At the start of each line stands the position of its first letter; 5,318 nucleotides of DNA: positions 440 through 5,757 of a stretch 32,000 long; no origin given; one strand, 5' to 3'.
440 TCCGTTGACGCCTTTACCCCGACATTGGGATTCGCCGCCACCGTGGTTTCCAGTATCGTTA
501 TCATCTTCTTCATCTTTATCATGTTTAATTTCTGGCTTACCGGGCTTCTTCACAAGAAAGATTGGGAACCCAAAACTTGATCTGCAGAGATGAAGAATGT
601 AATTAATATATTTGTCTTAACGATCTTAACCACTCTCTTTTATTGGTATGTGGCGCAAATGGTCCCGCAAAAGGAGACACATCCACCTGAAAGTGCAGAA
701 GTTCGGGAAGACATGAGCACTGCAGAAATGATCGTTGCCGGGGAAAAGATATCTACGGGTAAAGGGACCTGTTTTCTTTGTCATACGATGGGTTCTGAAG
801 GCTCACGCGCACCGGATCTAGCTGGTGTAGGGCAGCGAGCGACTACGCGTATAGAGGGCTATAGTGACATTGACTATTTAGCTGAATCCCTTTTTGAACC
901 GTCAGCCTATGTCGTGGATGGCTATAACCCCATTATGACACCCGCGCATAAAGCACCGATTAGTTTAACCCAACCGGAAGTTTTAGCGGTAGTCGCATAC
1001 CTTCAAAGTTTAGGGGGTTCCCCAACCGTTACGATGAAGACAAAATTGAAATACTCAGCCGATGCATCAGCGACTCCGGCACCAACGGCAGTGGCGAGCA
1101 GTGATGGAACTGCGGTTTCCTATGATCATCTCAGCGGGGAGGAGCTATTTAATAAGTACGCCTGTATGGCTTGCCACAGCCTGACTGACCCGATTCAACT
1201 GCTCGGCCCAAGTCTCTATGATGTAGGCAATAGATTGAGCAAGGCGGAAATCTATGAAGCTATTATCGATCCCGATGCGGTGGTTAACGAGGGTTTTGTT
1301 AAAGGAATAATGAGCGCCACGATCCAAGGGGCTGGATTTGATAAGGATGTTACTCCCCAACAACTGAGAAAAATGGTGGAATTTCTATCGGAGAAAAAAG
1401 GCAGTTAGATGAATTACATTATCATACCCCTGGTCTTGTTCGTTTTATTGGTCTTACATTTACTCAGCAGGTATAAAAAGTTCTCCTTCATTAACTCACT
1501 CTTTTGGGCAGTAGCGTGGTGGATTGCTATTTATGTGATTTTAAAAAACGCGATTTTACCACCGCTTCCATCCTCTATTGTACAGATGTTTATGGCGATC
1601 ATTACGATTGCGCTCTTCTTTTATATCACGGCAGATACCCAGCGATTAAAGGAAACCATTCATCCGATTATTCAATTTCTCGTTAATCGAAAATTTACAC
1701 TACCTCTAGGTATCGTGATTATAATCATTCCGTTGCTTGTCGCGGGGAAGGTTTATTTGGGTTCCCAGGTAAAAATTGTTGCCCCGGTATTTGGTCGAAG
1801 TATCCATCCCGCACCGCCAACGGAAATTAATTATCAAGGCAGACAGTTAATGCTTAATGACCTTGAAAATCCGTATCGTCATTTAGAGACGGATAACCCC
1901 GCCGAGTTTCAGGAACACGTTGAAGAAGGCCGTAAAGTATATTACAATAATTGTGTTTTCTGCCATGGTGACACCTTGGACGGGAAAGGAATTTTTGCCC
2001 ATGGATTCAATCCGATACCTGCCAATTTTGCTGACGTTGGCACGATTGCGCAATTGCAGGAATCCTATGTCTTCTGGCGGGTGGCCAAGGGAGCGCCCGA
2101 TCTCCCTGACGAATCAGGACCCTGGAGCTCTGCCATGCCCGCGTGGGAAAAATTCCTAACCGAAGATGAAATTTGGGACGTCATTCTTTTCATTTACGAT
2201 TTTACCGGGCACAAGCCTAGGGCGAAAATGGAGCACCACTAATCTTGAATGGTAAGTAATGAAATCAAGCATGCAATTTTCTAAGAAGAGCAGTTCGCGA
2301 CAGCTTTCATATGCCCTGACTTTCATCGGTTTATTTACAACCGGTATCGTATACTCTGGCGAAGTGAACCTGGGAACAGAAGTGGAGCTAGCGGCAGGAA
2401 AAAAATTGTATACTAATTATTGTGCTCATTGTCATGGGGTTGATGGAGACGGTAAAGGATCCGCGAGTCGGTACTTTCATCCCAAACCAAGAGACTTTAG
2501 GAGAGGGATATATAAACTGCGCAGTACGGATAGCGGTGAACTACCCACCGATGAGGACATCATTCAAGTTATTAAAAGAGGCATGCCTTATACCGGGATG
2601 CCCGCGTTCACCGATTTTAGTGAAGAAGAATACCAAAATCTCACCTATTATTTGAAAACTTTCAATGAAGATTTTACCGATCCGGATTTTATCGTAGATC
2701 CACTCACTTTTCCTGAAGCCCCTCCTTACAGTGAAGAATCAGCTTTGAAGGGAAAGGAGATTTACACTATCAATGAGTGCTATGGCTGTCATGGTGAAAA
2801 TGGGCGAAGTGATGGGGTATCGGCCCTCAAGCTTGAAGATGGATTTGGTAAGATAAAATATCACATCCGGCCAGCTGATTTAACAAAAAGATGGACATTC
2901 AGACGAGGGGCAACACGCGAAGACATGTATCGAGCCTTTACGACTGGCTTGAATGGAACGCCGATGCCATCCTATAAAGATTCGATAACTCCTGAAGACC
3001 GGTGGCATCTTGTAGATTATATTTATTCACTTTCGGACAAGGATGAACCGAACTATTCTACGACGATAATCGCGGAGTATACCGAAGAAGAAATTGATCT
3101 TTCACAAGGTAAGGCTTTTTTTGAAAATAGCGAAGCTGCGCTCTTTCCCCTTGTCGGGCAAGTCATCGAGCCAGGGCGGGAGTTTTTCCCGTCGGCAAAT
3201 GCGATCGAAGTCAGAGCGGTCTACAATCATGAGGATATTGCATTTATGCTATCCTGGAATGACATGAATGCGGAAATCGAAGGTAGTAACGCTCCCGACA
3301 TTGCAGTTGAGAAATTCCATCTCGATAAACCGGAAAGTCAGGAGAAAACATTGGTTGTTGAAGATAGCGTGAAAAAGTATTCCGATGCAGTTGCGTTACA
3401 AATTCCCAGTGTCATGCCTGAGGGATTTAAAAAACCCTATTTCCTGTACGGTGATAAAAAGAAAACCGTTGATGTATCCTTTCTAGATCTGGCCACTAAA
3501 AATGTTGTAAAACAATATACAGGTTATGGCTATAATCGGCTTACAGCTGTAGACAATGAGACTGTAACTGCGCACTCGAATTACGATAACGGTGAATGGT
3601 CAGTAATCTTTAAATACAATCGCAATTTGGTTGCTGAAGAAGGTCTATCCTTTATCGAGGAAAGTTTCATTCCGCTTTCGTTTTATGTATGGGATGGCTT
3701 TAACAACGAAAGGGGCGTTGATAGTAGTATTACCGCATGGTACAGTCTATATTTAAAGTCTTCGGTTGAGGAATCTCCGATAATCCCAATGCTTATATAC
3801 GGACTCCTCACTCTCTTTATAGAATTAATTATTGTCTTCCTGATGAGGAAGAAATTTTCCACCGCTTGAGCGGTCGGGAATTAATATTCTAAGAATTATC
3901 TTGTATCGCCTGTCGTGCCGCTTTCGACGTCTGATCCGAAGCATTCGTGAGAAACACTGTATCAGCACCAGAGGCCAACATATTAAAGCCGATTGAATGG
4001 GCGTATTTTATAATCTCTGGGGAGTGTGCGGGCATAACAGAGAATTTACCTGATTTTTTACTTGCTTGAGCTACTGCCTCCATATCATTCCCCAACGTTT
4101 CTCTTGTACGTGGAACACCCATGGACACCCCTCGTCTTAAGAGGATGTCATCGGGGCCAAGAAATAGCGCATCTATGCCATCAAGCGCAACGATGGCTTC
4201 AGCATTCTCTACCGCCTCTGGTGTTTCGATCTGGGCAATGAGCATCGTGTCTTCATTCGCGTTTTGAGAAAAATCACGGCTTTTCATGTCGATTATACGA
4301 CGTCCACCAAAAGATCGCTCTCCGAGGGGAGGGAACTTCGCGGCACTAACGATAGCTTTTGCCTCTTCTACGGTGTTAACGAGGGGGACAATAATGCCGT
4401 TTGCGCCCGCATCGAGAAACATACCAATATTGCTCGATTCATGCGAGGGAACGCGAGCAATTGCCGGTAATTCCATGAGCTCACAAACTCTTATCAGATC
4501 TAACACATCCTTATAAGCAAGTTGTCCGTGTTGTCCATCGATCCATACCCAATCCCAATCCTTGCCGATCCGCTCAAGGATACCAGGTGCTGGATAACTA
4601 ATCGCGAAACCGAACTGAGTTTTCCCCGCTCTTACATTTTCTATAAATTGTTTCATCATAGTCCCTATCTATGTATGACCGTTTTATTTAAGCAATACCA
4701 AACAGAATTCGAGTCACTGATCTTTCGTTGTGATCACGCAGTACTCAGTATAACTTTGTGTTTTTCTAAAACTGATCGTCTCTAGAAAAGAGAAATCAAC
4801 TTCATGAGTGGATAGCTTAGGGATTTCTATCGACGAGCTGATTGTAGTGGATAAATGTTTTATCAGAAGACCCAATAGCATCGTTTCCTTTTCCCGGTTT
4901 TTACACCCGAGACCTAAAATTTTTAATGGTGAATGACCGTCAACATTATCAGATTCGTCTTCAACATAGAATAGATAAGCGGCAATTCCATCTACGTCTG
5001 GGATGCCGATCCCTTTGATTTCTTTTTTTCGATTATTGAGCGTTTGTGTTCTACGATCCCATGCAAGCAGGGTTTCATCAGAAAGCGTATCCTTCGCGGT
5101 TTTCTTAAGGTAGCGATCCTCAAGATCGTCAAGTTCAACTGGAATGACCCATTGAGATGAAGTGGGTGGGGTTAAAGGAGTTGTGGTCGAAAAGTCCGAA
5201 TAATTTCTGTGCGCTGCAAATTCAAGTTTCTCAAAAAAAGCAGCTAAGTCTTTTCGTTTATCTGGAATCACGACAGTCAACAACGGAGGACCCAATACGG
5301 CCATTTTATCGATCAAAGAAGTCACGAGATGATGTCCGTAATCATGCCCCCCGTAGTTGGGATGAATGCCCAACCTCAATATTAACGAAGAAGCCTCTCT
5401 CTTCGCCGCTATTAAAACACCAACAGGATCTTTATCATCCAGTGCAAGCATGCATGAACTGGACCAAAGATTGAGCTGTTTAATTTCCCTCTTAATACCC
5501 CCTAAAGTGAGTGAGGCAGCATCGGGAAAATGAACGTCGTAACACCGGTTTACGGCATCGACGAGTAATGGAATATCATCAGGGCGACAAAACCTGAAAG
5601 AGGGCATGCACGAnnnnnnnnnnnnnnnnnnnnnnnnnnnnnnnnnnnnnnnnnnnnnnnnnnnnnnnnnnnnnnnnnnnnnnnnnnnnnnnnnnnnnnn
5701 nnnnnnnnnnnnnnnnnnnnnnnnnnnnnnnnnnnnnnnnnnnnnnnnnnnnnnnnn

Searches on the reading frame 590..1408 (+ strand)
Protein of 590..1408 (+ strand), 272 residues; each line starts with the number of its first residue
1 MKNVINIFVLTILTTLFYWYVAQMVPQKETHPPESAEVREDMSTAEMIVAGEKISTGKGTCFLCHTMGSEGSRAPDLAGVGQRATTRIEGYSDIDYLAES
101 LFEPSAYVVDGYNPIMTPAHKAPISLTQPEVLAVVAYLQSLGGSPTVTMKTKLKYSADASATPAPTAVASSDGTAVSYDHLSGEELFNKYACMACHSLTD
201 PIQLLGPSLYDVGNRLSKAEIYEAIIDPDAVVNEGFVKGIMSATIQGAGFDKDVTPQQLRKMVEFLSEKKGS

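Call 12: search_protein_families(library=pfam, proteins=[window:590-1408:+], max_evalue=0.001)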
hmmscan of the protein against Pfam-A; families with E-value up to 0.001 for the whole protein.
window:590-1408:+ (272 aa): 2 families
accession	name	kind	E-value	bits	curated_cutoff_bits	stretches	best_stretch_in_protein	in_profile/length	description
PF00034.26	Cytochrom_C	-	1.3e-13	52.5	21.3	2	50-141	3-89/90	Cytochrome c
PF13442.11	Cytochrome_CBB3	-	9.5e-09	35.9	27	1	182-266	5-68/68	Cytochrome C oxidase, cbb3-type, subunit III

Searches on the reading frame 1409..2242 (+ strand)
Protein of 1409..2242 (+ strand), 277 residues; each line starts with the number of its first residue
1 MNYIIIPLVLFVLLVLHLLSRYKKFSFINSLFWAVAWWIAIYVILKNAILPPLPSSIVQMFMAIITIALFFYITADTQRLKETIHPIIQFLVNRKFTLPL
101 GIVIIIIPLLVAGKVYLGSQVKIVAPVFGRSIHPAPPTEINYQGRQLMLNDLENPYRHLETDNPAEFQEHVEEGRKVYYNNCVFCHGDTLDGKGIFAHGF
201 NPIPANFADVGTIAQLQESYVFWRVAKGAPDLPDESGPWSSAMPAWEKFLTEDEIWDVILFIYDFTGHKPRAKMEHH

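Call 12: search_protein_families(library=pfam, proteins=[window:1409-2242:+], max_evalue=0.001)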
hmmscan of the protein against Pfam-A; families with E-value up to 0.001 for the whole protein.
window:1409-2242:+ (277 aa): 2 families
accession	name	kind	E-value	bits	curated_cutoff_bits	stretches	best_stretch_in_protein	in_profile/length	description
PF13442.11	Cytochrome_CBB3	-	4.3e-09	37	27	1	171-262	3-68/68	Cytochrome C oxidase, cbb3-type, subunit III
PF00034.26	Cytochrom_C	-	4.6e-08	34.7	21.3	1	171-262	1-86/90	Cytochrome c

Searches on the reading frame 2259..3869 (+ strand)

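Call 12: search_protein_families(library=pfam, proteins=[window:2259-3869:+], max_evalue=0.001)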
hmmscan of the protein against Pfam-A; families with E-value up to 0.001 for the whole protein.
window:2259-3869:+ (536 aa): 3 families
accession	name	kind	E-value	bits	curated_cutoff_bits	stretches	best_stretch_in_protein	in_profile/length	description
PF13442.11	Cytochrome_CBB3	-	3.5e-23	82.2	27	2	44-132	3-68/68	Cytochrome C oxidase, cbb3-type, subunit III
PF00034.26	Cytochrom_C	-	1.6e-22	81.1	21.3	2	45-134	2-88/90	Cytochrome c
PF09459.16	EB_dh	-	8.8e-11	42.7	33.3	1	312-384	28-75/236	Ethylbenzene dehydrogenase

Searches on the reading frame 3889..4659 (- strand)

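Call 12: search_protein_families(library=pfam, proteins=[window:3889-4659:-], max_evalue=0.001)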
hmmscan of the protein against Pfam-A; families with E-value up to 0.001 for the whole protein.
window:3889-4659:- (256 aa): 1 family
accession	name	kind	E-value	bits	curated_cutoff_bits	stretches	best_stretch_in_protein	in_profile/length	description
PF03328.21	HpcH_HpaI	-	3e-25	89.3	25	1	34-205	21-185/221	HpcH/HpaI aldolase/citrate lyase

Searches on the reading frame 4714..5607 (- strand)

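Call 11: search_protein_families(library=pfam, proteins=[window:4714-5607:-], max_evalue=0.001)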
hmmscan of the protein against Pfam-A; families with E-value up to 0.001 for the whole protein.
window:4714-5607:- (297 aa): 2 families
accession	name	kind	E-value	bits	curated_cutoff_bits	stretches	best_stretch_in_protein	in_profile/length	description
PF00583.31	Acetyltransf_1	-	0.00015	22.5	20.7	1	44-130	24-116/116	Acetyltransferase (GNAT) family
PF13508.13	Acetyltransf_7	-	0.00037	21.2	27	1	50-130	3-82/84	Acetyltransferase (GNAT) domain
